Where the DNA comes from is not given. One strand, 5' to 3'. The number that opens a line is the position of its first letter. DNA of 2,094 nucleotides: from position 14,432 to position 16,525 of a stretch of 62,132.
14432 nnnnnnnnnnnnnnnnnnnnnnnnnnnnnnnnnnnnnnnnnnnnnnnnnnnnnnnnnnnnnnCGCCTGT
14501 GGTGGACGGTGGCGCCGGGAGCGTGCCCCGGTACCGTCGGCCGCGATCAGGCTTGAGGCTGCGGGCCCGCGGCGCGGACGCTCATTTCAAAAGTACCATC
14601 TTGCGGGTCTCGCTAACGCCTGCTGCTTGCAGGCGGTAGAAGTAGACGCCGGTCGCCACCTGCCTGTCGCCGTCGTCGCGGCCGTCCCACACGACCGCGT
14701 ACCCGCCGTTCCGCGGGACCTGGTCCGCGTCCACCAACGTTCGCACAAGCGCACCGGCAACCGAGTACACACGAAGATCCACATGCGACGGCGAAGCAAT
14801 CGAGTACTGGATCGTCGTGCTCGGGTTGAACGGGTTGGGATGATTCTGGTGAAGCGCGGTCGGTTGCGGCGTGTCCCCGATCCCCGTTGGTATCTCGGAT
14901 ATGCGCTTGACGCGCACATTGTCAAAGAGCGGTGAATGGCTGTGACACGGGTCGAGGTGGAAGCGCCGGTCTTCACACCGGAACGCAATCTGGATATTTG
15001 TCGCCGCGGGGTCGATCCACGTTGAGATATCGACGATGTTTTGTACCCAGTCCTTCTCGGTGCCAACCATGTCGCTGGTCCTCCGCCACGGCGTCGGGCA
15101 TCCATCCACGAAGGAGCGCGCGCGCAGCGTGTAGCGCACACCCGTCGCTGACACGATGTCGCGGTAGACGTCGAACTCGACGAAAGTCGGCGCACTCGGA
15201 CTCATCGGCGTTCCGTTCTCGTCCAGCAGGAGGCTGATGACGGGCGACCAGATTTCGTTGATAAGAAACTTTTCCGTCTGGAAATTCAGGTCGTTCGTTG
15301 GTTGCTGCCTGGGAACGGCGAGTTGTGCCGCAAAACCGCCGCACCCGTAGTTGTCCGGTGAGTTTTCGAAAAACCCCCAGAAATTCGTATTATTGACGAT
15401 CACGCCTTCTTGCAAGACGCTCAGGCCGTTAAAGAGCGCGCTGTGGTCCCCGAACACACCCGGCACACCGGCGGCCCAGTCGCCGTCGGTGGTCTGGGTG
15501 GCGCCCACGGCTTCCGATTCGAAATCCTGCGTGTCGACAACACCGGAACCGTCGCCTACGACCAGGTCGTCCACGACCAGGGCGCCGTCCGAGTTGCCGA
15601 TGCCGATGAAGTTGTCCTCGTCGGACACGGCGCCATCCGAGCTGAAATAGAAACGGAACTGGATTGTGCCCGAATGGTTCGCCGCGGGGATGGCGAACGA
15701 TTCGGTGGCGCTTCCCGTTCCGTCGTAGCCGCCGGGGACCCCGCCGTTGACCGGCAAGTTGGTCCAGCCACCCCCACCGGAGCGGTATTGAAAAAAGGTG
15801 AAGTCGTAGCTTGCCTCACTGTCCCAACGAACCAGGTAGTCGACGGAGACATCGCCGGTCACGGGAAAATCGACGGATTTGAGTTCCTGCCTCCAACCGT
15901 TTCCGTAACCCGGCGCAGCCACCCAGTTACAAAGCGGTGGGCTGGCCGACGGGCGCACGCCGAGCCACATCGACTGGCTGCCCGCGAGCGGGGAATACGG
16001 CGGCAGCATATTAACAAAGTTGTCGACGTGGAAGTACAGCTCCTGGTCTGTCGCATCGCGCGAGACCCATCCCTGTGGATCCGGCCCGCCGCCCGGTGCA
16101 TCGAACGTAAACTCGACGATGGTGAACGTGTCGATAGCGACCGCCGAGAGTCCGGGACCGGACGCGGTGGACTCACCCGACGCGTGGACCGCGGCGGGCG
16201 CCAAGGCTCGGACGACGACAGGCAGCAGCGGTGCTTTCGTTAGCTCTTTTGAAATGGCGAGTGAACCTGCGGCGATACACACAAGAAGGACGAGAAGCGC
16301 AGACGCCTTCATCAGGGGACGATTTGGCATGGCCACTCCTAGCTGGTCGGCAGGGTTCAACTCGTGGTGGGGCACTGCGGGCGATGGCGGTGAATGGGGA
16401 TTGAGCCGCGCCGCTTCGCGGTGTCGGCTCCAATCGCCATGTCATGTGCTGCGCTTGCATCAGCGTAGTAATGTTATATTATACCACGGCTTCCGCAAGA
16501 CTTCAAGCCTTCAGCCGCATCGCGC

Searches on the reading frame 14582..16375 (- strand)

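Call 8: search_protein_families(library=pfam, proteins=[window:14582-16375:-], max_evalue=0.001)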
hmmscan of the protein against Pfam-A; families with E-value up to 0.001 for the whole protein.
window:14582-16375:- (597 aa): 2 families
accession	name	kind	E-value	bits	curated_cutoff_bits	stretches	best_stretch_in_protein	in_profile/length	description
PF13860.13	FlgD_ig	-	2.2e-05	24.8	27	1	520-585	12-76/79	FlgD Ig-like domain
PF13585.12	CHU_C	-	0.00091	19.7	27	0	554-590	42-79/86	CHU_C Type IX secretion signal domain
